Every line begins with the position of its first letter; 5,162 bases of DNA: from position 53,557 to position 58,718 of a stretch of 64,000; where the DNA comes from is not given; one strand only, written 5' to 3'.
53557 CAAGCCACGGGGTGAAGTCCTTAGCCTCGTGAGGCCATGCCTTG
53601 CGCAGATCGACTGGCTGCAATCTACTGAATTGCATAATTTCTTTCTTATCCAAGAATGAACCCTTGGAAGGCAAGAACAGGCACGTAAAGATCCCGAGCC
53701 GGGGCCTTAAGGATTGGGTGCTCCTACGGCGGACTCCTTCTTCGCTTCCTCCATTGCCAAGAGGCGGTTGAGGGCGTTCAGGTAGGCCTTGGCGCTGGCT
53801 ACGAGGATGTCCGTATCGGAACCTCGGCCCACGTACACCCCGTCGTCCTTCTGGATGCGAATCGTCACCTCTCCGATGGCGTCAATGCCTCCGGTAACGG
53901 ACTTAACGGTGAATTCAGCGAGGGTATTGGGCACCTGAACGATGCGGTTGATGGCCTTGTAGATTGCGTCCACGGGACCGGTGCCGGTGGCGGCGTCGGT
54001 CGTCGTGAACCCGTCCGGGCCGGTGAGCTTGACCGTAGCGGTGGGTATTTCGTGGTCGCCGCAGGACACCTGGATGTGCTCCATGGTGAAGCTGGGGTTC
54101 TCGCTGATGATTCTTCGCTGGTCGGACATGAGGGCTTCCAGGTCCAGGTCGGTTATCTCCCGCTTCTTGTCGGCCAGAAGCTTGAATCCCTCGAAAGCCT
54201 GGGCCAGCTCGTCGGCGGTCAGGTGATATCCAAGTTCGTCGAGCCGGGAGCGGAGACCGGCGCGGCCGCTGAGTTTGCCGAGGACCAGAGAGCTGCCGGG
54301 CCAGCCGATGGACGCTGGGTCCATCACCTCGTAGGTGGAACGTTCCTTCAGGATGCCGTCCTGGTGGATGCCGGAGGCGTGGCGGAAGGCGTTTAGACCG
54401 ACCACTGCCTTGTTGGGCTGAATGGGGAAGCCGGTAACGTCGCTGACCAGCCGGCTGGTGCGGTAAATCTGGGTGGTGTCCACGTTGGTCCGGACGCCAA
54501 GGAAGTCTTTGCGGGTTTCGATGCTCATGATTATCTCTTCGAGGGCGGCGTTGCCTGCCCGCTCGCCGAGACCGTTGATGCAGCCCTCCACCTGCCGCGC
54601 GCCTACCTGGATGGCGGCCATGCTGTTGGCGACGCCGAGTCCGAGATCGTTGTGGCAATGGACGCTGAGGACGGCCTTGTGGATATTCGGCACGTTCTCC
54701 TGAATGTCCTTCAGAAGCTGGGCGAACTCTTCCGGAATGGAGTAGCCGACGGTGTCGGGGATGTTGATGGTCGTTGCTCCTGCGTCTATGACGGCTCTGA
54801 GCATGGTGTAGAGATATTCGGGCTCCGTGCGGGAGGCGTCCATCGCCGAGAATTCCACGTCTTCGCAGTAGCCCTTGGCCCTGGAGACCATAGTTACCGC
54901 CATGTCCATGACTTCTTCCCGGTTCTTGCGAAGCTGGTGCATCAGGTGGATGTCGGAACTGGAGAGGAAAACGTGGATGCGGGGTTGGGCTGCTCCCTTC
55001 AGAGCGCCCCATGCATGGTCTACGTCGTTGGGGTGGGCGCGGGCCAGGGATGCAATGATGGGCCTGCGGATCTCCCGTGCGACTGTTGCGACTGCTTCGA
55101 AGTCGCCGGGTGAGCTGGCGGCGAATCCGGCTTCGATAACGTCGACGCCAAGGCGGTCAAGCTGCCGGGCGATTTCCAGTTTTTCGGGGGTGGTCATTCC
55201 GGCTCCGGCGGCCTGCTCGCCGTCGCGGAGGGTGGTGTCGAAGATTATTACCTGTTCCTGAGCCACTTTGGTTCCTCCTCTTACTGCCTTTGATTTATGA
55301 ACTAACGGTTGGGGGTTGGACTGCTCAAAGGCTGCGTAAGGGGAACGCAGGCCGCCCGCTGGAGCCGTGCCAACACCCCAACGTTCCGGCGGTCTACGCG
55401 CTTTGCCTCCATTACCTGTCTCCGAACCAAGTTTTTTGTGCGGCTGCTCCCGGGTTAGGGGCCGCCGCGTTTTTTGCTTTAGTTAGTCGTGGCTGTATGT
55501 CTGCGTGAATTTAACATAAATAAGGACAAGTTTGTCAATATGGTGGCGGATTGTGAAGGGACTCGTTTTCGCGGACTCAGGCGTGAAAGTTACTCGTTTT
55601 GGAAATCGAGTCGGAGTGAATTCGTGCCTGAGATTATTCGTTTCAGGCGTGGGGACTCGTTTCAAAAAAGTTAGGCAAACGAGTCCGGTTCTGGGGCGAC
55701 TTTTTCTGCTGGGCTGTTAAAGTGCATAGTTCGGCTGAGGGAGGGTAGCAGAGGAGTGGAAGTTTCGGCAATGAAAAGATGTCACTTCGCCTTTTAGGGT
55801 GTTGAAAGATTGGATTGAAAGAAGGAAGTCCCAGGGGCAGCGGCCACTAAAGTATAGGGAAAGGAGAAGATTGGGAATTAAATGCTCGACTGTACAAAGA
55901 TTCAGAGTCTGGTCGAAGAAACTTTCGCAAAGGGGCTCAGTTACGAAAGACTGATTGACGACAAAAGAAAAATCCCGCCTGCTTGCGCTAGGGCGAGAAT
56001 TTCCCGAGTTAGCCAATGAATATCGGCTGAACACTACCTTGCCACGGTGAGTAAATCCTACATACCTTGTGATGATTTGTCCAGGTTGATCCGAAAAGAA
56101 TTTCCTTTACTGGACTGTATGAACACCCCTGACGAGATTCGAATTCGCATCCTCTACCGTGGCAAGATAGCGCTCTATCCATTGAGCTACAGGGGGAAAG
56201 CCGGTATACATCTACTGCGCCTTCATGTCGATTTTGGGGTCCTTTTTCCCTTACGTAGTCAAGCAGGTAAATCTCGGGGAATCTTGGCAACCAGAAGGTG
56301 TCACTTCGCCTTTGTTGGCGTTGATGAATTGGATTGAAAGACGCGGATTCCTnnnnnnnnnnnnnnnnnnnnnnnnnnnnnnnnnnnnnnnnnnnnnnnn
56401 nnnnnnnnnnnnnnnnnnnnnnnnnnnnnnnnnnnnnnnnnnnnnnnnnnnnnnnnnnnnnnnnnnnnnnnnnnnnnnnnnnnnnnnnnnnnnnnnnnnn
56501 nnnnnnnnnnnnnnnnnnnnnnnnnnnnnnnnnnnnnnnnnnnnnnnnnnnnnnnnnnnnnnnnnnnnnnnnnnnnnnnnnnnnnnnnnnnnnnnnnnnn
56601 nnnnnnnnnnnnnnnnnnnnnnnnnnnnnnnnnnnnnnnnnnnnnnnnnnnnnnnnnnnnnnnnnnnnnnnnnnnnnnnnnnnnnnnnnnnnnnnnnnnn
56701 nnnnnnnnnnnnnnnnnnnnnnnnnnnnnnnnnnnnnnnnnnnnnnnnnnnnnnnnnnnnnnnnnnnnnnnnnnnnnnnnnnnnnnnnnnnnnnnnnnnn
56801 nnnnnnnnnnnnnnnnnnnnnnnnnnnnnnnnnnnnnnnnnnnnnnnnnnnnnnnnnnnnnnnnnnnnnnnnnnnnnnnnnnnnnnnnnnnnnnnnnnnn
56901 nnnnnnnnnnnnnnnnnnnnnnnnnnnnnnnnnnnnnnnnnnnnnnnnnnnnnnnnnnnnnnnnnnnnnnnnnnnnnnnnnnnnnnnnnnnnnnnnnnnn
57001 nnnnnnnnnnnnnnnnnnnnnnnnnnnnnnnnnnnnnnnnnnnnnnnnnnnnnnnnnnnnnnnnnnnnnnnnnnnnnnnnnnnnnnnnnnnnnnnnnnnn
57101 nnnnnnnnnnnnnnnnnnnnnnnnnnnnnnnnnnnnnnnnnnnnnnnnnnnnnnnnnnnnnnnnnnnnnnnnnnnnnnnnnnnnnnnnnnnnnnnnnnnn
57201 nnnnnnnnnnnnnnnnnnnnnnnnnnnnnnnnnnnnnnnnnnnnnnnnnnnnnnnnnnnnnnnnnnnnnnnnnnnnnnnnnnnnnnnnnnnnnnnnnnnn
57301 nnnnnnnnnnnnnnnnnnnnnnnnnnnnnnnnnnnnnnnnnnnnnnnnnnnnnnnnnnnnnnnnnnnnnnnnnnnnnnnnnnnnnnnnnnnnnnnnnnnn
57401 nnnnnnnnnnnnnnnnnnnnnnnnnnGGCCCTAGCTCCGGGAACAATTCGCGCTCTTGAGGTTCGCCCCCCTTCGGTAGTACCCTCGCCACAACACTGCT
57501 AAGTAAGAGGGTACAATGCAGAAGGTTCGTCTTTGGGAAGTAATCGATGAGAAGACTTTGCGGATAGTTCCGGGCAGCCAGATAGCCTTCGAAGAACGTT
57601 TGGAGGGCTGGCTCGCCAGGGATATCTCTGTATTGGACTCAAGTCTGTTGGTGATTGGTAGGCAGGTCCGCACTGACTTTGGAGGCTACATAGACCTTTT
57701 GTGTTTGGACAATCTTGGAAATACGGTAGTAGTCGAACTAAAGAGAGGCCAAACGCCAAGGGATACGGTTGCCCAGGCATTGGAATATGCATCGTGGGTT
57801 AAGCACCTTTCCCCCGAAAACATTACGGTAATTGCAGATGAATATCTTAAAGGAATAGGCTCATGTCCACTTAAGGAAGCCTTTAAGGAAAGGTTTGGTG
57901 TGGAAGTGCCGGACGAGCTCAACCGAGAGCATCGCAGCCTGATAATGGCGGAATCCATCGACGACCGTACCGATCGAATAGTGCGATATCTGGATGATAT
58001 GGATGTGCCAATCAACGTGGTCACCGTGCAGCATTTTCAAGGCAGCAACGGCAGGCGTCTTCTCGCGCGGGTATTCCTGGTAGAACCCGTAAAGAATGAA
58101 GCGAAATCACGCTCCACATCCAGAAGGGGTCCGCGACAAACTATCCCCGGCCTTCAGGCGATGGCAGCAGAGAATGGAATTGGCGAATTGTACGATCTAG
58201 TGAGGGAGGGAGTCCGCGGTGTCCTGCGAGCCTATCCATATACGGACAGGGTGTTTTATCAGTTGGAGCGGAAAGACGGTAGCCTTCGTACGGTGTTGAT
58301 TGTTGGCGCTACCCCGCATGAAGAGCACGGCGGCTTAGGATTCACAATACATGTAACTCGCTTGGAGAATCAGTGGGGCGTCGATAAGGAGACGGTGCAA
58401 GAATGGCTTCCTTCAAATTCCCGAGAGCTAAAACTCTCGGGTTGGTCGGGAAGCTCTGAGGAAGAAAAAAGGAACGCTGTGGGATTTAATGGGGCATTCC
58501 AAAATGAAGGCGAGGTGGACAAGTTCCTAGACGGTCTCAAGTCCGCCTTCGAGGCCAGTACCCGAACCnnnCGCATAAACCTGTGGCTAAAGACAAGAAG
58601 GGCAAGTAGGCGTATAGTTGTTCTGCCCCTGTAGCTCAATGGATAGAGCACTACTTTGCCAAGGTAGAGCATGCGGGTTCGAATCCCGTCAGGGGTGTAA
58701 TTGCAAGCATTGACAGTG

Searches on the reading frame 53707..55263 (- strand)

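Call 85: search_protein_families(library=pfam, proteins=[window:53707-55263:-], max_evalue=0.00001)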
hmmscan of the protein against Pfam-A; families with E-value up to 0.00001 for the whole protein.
window:53707-55263:- (518 aa): 3 families
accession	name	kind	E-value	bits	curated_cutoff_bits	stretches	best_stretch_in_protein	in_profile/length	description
PF00682.25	HMGL-like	-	5.8e-93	311.5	29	1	5-273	2-260/260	HMGL-like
PF08502.15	LeuA_dimer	-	8.9e-37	126.4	24.9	1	369-502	1-131/131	LeuA allosteric (dimerisation) domain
PF22617.1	HCS_D2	-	4.1e-26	91.6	27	1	287-367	1-81/82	Homocitrate synthase post-HMGL domain-like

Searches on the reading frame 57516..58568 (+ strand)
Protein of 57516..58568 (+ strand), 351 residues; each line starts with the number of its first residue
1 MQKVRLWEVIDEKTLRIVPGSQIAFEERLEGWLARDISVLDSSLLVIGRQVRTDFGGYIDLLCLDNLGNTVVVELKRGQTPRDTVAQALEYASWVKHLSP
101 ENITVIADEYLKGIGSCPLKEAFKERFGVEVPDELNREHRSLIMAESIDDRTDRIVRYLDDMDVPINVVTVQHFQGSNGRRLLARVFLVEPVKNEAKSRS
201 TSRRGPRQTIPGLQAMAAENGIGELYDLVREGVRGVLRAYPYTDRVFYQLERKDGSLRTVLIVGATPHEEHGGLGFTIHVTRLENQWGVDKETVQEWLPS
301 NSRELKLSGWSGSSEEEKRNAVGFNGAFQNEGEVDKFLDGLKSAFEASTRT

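Call 85: search_protein_families(library=pfam, proteins=[window:57516-58568:+], max_evalue=0.00001)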
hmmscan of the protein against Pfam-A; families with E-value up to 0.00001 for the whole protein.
window:57516-58568:+ (351 aa): 1 family
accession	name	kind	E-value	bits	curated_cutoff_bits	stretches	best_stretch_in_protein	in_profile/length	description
PF01939.22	NucS_C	-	9e-06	26.1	24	0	26-96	2-71/124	Endonuclease NucS C-terminal domain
